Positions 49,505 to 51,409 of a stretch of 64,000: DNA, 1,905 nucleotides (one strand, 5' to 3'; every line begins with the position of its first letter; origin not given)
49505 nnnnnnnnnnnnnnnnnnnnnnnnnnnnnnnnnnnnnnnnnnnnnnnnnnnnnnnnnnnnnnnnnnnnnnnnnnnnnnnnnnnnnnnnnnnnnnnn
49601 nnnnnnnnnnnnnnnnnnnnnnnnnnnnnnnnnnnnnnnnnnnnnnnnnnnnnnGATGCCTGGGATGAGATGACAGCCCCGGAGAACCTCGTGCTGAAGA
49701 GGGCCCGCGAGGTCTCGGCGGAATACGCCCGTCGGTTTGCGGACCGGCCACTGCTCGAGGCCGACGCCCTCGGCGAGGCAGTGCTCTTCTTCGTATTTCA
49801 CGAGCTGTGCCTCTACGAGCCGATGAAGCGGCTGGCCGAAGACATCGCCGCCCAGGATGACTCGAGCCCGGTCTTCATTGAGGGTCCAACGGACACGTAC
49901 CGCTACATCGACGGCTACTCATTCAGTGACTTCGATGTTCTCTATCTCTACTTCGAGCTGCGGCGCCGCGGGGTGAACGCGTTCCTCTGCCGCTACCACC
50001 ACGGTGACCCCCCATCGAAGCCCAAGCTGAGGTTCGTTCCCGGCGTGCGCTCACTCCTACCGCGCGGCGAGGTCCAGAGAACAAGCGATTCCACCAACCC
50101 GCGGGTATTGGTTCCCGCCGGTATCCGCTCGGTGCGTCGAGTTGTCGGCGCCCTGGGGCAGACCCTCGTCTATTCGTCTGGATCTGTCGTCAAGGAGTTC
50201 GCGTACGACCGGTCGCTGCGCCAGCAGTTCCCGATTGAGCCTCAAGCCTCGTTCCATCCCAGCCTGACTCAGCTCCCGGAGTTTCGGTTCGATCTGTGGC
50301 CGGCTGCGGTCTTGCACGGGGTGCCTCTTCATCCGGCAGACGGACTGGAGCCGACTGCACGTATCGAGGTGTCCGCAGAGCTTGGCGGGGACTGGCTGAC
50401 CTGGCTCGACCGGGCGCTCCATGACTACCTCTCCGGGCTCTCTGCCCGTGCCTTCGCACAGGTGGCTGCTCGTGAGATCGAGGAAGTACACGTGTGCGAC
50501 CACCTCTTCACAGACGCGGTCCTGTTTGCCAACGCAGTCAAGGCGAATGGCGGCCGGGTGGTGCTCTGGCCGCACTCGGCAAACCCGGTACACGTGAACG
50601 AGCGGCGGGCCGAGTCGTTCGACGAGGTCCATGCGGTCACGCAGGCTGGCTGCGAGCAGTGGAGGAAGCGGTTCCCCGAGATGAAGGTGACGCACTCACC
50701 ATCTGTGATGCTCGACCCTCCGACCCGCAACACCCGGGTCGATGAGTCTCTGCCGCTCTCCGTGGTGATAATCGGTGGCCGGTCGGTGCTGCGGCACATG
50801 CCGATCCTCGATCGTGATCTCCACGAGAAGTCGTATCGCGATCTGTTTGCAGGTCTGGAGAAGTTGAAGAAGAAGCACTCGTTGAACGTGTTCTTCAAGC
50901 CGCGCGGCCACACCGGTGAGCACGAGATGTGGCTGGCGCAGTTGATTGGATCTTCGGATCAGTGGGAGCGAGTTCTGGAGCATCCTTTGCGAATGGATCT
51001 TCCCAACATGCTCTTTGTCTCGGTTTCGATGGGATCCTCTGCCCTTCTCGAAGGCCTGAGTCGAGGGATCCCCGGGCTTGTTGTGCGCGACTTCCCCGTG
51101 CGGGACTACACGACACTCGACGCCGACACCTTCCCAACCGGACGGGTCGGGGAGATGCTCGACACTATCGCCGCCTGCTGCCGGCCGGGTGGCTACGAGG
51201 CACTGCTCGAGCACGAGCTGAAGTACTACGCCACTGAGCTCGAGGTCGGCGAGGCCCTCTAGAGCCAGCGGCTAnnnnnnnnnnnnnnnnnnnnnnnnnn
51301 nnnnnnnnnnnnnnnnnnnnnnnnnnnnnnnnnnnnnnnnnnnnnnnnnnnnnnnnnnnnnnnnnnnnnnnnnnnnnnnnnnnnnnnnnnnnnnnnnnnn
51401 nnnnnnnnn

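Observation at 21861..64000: ~42 kb envelope-glycan plus SLH-protein island directly after the atp operon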

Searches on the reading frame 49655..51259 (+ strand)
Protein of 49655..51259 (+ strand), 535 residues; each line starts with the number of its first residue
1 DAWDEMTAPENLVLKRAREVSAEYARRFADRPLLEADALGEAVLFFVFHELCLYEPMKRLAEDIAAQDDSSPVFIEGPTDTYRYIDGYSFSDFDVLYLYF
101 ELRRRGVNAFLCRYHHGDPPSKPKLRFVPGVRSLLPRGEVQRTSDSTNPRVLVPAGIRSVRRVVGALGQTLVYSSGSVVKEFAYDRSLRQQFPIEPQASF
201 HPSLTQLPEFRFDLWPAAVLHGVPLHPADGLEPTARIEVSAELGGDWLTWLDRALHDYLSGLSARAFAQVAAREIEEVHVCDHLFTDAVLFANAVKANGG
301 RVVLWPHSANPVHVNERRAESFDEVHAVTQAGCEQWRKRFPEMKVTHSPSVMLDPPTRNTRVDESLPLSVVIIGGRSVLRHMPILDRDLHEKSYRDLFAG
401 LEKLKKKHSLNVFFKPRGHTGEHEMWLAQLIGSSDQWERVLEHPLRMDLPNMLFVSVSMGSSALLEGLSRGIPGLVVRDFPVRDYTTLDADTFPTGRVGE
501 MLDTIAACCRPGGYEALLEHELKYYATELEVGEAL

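Call 13: search_protein_families(library=pfam, proteins=[window:49655-51259:+], max_evalue=1)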
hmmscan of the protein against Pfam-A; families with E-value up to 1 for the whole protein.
window:49655-51259:+ (535 aa): 1 family
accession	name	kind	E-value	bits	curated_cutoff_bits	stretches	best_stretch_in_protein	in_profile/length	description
PF20471.4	DUF6716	-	0.0089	15.5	27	1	408-484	206-290/342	Putative glycosyltransferase (DUF6716)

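Call 48: search_protein_representatives(protein=window:49655-51259:+)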
Query: 535 residues. Proteins with E-value up to 0.001 (for the whole library): 160; up to 1e-10: 138; up to 1e-30: 105. The best 150 are listed.
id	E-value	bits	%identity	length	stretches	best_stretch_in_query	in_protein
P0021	4.5e-279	943.1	75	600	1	1-531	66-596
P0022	1.4e-261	885.4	70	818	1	1-535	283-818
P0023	3.3e-200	682.8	58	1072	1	1-532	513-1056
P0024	3.1e-181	620.2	55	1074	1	1-532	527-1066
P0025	1.0e-165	569.0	51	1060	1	2-528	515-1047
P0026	2.3e-162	557.9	49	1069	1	1-528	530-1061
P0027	2.7e-152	524.7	46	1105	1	2-529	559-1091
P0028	9.4e-150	516.3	49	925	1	2-529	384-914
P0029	1.7e-146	505.6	47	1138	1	2-531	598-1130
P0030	3.0e-145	501.5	47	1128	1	2-531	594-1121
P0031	3.5e-144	497.9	47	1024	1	2-529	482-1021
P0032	6.9e-138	477.2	46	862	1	1-529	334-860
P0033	1.2e-121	423.6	42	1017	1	1-529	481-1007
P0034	5.5e-119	414.8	42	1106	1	3-528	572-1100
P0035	4.8e-115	401.8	42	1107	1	1-528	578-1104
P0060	1.5e-67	245.0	37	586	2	245-529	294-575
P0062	7.1e-62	226.3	36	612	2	249-531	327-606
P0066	4.0e-57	210.6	35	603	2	253-529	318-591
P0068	8.8e-57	209.5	37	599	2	249-533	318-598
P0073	2.0e-54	201.7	33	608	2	262-529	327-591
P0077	5.8e-52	193.6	32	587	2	263-528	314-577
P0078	9.5e-52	192.9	35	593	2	261-532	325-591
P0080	7.5e-50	186.6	34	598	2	264-528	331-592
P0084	5.5e-49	183.8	33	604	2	267-528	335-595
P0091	2.0e-42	162.1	33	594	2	274-528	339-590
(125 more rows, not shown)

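Call 55: search_solved_structures(query=A4, max_evalue=10)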
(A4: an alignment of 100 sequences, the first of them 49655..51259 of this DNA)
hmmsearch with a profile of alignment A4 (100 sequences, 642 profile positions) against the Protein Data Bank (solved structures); distinct sequences matched with E-value up to 10: 2.
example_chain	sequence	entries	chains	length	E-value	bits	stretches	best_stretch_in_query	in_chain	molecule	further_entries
3a5s_A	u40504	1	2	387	0.45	11.7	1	176-235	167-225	Benzalacetone synthase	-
3a5q_A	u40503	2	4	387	0.65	11.2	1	176-215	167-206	Benzalacetone synthase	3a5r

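Call 64: predict_structure(alignment_id=A4)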
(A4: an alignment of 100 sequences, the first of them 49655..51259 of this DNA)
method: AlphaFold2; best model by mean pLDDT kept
length: 535 residues; sequences in the alignment: 100
mean_pLDDT: 95.3   pTM: 0.93
mean pLDDT of the five models: 95.3, 94.7, 94.6, 94.5, 94.3
residues with pLDDT >= 90: 492; 70-90: 36; 50-70: 6; < 50: 1
segments of 3 or more residues with pLDDT < 50: none
pLDDT, mean of each block of 10 residues (from residue 1): 90 97 98 98 98 98 96 95 96 97 97 88 96 95 92 97 96 97 94 97 97 96 80 89 95 98 98 98 98 99 97 97 98 98 98 93 97 96 96 98 97 94 95 86 97 98 96 98 93 97 98 97 95 59
secondary structure, 60 per line:
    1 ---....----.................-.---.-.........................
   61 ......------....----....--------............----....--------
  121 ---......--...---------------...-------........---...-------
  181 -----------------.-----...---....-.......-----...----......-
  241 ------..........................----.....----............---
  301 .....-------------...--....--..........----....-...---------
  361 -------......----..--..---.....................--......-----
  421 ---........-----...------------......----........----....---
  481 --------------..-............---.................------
elements in order: H4-7 H12-28 H36-66 E73-76 E81-84 H93-104 E109-112 E124-129 E150-152 H160-167 E171-173 E210-213 E215-221 E234-239 H247-272 E277-281 H286-297 E301-305 E324-327 H330-339 E344-347 E368-373 H387-407 E410-415 H424-431 E437-439 E452-457 H462-469 E474-477 H498-509 H513-529
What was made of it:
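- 48377..51262 (+): TPR protein with a C-terminal GT-B-fold domain from an undescribed family; candidate Pse transferase. AF2 gives pLDDT 95.3 and pTM 0.93 (call 64).
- Tried and rejected: The run was repeated on the C-terminal 535 aa with 100 sequences (call 64).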

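Call 66: fold_search(model_id=the predicted structure, library=pdb)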
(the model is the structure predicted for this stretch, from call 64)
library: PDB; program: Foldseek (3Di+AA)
matches with E <= 10: 947; with E <= 0.001: 58
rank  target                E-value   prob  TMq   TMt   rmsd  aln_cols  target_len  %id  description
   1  1v4v_A                7.0e-08  1.00  0.37  0.50   9.0       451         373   13  Crystal Structure Of UDP-N-Acetylglucosamine 2-Epimerase From Thermus Thermophilus HB8 (released 2003-12-02)
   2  1v4v_B                2.6e-07  1.00  0.38  0.51   7.9       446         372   12  Crystal Structure Of UDP-N-Acetylglucosamine 2-Epimerase From Thermus Thermophilus HB8 (released 2003-12-02)
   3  9cm8_B                5.4e-07  1.00  0.40  0.55   8.6       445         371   11  UDP-GlcNAc 2-epimerase MnaA of Paenibacillus alvei (released 2024-10-02)
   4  3beo_A                9.2e-07  1.00  0.34  0.44   9.0       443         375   11  A Structural Basis for the allosteric regulation of non-hydrolyzing UDP-GlcNAc 2-epimerases (released 2008-02-19)
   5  3ot5_D                4.5e-06  1.00  0.37  0.51   7.3       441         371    9  2.2 Angstrom Resolution Crystal Structure of putative UDP-N-acetylglucosamine 2-epimerase from Listeria monocytogenes (released 2010-09-22)
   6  5xvs_B                8.9e-06  1.00  0.30  0.40   8.7       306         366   14  Crystal structure of UDP-GlcNAc 2-epimerase NeuC complexed with UDP (released 2018-04-11)
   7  5xvs_A                8.9e-06  1.00  0.34  0.47  13.1       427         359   13  Crystal structure of UDP-GlcNAc 2-epimerase NeuC complexed with UDP (released 2018-04-11)
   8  7qsg_A                1.1e-05  1.00  0.37  0.48  11.1       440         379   13  Methylmannose polysaccharide mannosyltransferase from M. hassiacum (released 2023-01-25)
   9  8k5u_B                1.8e-05  1.00  0.32  0.49   5.9       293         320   12  Se-glycosyltransferase RsSenB (released 2024-02-07)
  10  7ec1_A                2.0e-05  1.00  0.35  0.37   5.8       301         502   13  Crystal structure of SdgB (ligand-free form) (released 2021-03-24)
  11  6vlb_B                2.1e-05  1.00  0.41  0.56   8.3       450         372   11  Crystal structure of ligand-free UDP-GlcNAc 2-epimerase from Neisseria meningitidis (released 2020-11-11)
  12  5wcn_A                2.3e-05  1.00  0.33  0.44   9.8       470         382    9  Structure of a bacterial polysialyltransferase in complex with CDP (released 2017-08-02)
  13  4zht_C                3.2e-05  1.00  0.33  0.43  10.5       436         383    9  Crystal structure of UDP-GlcNAc 2-epimerase (released 2016-06-01)
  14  8jjt_C                3.5e-05  1.00  0.31  0.47   5.9       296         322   15  Structure of SenB in complex with UDP-GlcNAc at 1.88 Angstroms resolution (released 2024-02-07)
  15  5n80                  3.9e-05  1.00  0.38  0.52   7.0       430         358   12  glycosyltransferase LPS biosynthesis in complex with UDP (released 2018-03-14)
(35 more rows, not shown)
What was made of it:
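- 48377..51262 (+): Foldseek returns GT-B proteins (call 66).
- On FlmG-type protein pseudaminyltransferase: AF2 pLDDT 95.3 and Foldseek GT-B matches (calls 64, 66).
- TPR C-terminal domain: AF2 pLDDT 95.3 and GT-B matches in Foldseek (calls 64, 66).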

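Call 68: list_cluster_members(proteins=[P0060, P0062, P0066, P0068, P0073, P0077, P0078, P0080, P0084, P0091])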
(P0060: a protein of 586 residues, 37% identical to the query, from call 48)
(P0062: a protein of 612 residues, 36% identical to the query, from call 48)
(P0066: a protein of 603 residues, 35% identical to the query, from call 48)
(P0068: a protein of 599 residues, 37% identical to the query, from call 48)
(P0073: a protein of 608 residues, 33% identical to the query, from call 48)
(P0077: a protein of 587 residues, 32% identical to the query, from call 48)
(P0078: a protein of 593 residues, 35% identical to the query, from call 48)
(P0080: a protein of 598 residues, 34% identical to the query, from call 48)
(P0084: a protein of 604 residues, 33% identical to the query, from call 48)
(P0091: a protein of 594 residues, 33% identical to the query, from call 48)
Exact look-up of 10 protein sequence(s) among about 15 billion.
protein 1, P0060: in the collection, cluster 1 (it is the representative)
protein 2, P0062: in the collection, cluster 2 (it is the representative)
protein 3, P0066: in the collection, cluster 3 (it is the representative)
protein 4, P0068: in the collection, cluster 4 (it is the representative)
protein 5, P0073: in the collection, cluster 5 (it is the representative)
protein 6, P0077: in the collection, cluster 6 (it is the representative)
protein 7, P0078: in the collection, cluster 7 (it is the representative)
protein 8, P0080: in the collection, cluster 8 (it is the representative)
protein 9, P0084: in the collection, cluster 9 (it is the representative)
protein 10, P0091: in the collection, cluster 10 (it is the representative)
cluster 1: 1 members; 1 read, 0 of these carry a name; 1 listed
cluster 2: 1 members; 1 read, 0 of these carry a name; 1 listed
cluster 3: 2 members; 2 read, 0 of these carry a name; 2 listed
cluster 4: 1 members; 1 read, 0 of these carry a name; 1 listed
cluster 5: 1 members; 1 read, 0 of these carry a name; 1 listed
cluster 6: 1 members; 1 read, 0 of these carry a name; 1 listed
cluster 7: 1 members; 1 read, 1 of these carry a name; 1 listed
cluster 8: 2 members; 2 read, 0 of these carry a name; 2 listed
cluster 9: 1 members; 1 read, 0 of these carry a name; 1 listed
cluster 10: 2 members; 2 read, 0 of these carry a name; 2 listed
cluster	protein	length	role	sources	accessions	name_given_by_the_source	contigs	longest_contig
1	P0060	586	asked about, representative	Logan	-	-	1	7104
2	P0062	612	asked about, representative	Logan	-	-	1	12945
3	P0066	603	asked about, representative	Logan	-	-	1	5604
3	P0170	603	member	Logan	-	-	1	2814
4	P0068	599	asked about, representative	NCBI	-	-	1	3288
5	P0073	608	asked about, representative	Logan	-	-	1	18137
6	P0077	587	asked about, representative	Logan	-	-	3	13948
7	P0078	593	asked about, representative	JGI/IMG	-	hypothetical protein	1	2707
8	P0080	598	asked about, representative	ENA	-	-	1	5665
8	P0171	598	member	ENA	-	-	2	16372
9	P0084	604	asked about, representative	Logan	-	-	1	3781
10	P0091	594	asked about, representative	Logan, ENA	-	-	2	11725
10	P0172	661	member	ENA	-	-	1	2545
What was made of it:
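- Ten of the short ~600-aa family members carried no informative name (one 'hypothetical protein') and no accession; nine came only from metagenome or read-archive assemblies and one from NCBI (call 68).
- Tried and rejected: Sources were Logan, ENA and JGI assemblies plus one NCBI sequence (call 68).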

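Call 69: find_homologous_proteins(query=A4, max_evalue=0.00001)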
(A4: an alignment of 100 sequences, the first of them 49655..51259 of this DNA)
Query A4 (100 sequences) (535 aa, profile of the alignment): 79 proteins with E <= 0.00001 among 8000 candidates.
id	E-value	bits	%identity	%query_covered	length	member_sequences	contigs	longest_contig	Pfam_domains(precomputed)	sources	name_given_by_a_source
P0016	6.2e-228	776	67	99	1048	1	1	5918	PF14559.13,PF11846.15,PF13424.13,PF13176.13,PF13432.13,PF13428.13,PF07719.24,PF13174.13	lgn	-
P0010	1.6e-226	772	100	100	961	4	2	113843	PF14559.13,PF13432.13,PF13428.13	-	-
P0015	1.1e-224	765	67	99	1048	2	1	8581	PF14559.13,PF13424.13,PF13432.13,PF13428.13,PF07719.24,PF13174.13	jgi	jgi:tetratricopeptide (TPR) repeat protein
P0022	2.4e-222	758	70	100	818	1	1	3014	-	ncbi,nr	ncbi:MAG: hypothetical protein U9R47_05980, partial [Actinomycetota bacterium]|nr:hypothetical prote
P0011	2.7e-220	751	68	100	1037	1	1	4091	PF14559.13,PF13432.13,PF13428.13,PF13174.13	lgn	-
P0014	7.8e-220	749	68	100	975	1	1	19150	PF14559.13,PF13432.13,PF13428.13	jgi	jgi:tetratricopeptide (TPR) repeat protein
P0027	5.8e-219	747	45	99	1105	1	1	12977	PF14559.13,PF23914.2,PF25058.2,PF13424.13,PF13432.13,PF13428.13,PF07719.24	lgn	-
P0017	4.9e-218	744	68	100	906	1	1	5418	-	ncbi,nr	ncbi:MAG: hypothetical protein U9N79_01480 [Actinomycetota bacterium]|nr:hypothetical protein [Actin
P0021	6.2e-217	740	75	99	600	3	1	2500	-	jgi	jgi:hypothetical protein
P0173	8.0e-217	739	58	99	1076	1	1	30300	PF14559.13,PF23914.2,PF10300.16,PF13432.13,PF13428.13,PF13174.13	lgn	-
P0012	2.1e-216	738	66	99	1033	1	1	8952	PF13432.13,PF13428.13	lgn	-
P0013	2.9e-216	738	69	99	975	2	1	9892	PF14559.13,PF13424.13,PF13432.13,PF13428.13,PF07719.24,PF13174.13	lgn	-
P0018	2.4e-215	735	61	100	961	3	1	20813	-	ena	-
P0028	9.3e-212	723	48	99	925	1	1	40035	PF14559.13,PF13432.13,PF13428.13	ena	-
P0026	1.7e-211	722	50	99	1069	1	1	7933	PF14559.13,PF23914.2,PF13432.13,PF13428.13,PF13174.13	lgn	-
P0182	5.5e-196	671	48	99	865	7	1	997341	PF14559.13,PF13432.13,PF13428.13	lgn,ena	-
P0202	4.3e-175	602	42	99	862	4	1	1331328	PF14559.13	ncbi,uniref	ncbi:tetratricopeptide repeat protein [Nocardioides sp. LML1-1-1.1]|uniref:tetratricopeptide repeat 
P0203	1.0e-174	600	37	99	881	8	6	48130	-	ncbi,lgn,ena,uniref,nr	ncbi:tetratricopeptide repeat protein [Brevibacterium antiquum]|uniref:Uncharacterized protein n=1 T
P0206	2.1e-173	596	42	99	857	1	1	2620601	-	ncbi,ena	-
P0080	6.1e-170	585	36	50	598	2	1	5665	-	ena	-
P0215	1.9e-167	576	29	97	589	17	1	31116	-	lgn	-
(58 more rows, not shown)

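Call 70: find_encoding_contigs(protein=P0203, flank=10000, max_places=1)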
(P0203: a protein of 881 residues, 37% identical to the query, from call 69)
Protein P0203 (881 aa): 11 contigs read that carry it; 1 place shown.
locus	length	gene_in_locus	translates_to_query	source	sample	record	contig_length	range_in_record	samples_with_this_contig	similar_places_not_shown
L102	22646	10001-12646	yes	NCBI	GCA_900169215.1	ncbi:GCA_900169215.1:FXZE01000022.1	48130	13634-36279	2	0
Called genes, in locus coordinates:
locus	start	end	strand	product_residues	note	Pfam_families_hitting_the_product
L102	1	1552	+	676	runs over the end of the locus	PF04101:Glyco_tran_28_C (weak)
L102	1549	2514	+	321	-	-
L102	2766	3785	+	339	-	PF04321:RmlD_sub_bind, PF08659:KR (weak), PF01073:3Beta_HSD, PF01370:Epimerase, PF02719:Polysacc_synt_2, PF07993:NAD_binding_4 (weak), PF13460:NAD_binding_10, PF16363:GDP_Man_Dehyd, +1 more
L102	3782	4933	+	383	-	PF00155:Aminotran_1_2, PF01041:DegT_DnrJ_EryC1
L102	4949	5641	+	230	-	PF02348:CTP_transf_3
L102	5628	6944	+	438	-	-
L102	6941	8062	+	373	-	PF02655:ATP-grasp_3 (weak), PF13535:ATP-grasp_4 (faint)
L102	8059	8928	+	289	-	PF01073:3Beta_HSD, PF01370:Epimerase, PF02719:Polysacc_synt_2 (weak), PF04321:RmlD_sub_bind, PF05368:NmrA (faint), PF13460:NAD_binding_10, PF16363:GDP_Man_Dehyd, PF07993:NAD_binding_4 (weak)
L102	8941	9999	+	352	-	PF03102:NeuB, PF08666:SAF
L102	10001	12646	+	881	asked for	-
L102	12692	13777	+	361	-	PF14305:ATPgrasp_TupA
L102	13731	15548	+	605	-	-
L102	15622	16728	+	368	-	PF02350:Epimerase_2, PF13579:Glyco_trans_4_4 (weak)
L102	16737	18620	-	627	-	PF13524:Glyco_trans_1_2, PF00535:Glycos_transf_2, PF13641:Glyco_tranf_2_3 (weak)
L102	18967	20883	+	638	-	PF13727:CoA_binding_3, PF00106:adh_short (faint), PF01073:3Beta_HSD, PF01370:Epimerase, PF02719:Polysacc_synt_2, PF04321:RmlD_sub_bind, PF16363:GDP_Man_Dehyd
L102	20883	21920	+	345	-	PF00953:Glycos_transf_4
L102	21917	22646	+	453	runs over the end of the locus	PF13579:Glyco_trans_4_4, PF13439:Glyco_transf_4, PF00534:Glycos_transf_1, PF13692:Glyco_trans_1_4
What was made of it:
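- There it sits in a wall-polymer context with a PNPT, Epimerase_2 and GT4 (call 70).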

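Call 71: find_encoding_contigs(protein=P0202, flank=10000, max_places=1)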
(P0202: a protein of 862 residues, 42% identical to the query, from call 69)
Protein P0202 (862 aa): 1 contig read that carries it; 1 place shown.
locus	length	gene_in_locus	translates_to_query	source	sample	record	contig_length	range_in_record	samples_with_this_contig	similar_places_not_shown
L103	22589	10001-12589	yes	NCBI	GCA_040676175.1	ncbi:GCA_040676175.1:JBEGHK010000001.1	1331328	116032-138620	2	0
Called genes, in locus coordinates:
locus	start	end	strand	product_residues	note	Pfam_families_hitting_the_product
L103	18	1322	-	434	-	PF17900:Peptidase_M1_N, PF01433:Peptidase_M1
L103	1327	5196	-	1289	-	PF00501:AMP-binding, PF00550:PP-binding, PF00132:Hexapep (faint)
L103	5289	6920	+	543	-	PF00501:AMP-binding, PF13193:AMP-binding_C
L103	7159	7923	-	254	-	PF00005:ABC_tran, PF00004:AAA (faint), PF13304:AAA_21 (faint)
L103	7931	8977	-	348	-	PF13379:NMT1_2, PF04069:OpuAC, PF09084:NMT1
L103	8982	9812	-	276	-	PF00528:BPD_transp_1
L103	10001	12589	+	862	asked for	PF14559:TPR_19 (faint)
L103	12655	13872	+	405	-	PF00089:Trypsin, PF13365:Trypsin_2, PF00595:PDZ (weak), PF13180:PDZ_2, PF17820:PDZ_6 (weak)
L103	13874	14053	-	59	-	PF17227:DUF5302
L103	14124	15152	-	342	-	PF00583:Acetyltransf_1, PF13508:Acetyltransf_7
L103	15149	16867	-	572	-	PF00005:ABC_tran, PF02463:SMC_N (faint), PF13304:AAA_21 (faint), PF00005:ABC_tran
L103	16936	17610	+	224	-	PF11716:MDMPI_N, PF07398:MDMPI_C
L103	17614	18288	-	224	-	PF04402:SIMPL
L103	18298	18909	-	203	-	PF05175:MTS, PF06325:PrmA (weak), PF13847:Methyltransf_31, PF08242:Methyltransf_12 (weak), PF13649:Methyltransf_25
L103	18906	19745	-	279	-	PF01416:PseudoU_synth_1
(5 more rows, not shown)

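Call 72: find_encoding_contigs(protein=P0215, flank=10000, max_places=1)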
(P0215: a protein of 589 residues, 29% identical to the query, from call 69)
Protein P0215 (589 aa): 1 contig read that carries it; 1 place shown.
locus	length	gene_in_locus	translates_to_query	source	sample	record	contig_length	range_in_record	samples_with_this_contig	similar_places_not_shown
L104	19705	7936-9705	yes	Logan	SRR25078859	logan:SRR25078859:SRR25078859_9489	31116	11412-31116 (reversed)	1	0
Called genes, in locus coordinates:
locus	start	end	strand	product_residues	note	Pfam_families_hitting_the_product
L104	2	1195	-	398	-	?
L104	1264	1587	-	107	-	PF05717:TnpB_IS66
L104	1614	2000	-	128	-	PF01527:HTH_Tnp_1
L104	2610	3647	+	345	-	PF00682:HMGL-like, PF07836:DmpG_comm (weak)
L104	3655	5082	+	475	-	PF00501:AMP-binding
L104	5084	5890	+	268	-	-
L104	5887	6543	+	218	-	PF04199:Cyclase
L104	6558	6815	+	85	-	PF00550:PP-binding (weak)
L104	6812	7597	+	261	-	PF02522:Antibiotic_NAT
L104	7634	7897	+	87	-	-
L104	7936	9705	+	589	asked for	-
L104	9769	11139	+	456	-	PF16254:DUF4910, PF09940:DUF2172, PF16221:HTH_47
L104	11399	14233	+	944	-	PF13578:Methyltransf_24, PF00535:Glycos_transf_2, PF10111:Glyco_tranf_2_2 (faint), PF00535:Glycos_transf_2, PF13641:Glyco_tranf_2_3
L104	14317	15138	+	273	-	PF01061:ABC2_membrane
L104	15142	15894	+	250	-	PF00005:ABC_tran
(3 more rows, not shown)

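Call 86: find_encoding_contigs(protein=P0206, flank=10000, max_places=1)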
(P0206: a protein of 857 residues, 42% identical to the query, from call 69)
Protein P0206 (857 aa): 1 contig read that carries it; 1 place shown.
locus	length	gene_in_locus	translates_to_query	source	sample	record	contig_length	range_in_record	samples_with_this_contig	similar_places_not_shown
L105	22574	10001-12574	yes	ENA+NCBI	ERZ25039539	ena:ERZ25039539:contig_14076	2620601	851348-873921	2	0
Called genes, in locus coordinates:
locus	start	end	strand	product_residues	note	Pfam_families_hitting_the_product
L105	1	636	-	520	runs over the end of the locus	PF16655:PhoD_N, PF09423:PhoD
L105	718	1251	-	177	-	PF08044:DUF1707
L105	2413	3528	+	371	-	PF02720:DUF222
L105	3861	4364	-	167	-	PF13302:Acetyltransf_3, PF00583:Acetyltransf_1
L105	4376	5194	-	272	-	PF00378:ECH_1, PF16113:ECH_2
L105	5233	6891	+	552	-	PF00501:AMP-binding, PF13193:AMP-binding_C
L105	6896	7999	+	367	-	PF03060:NMO, PF01070:FMN_dh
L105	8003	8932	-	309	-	PF00126:HTH_1, PF03466:LysR_substrate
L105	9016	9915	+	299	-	PF00892:EamA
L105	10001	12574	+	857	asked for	-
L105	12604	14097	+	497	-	-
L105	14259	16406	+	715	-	PF00656:Peptidase_C14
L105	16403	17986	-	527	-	PF00501:AMP-binding, PF13193:AMP-binding_C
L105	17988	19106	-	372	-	PF02771:Acyl-CoA_dh_N, PF02770:Acyl-CoA_dh_M, PF00441:Acyl-CoA_dh_1, PF08028:Acyl-CoA_dh_2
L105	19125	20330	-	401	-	PF02771:Acyl-CoA_dh_N, PF02770:Acyl-CoA_dh_M, PF00441:Acyl-CoA_dh_1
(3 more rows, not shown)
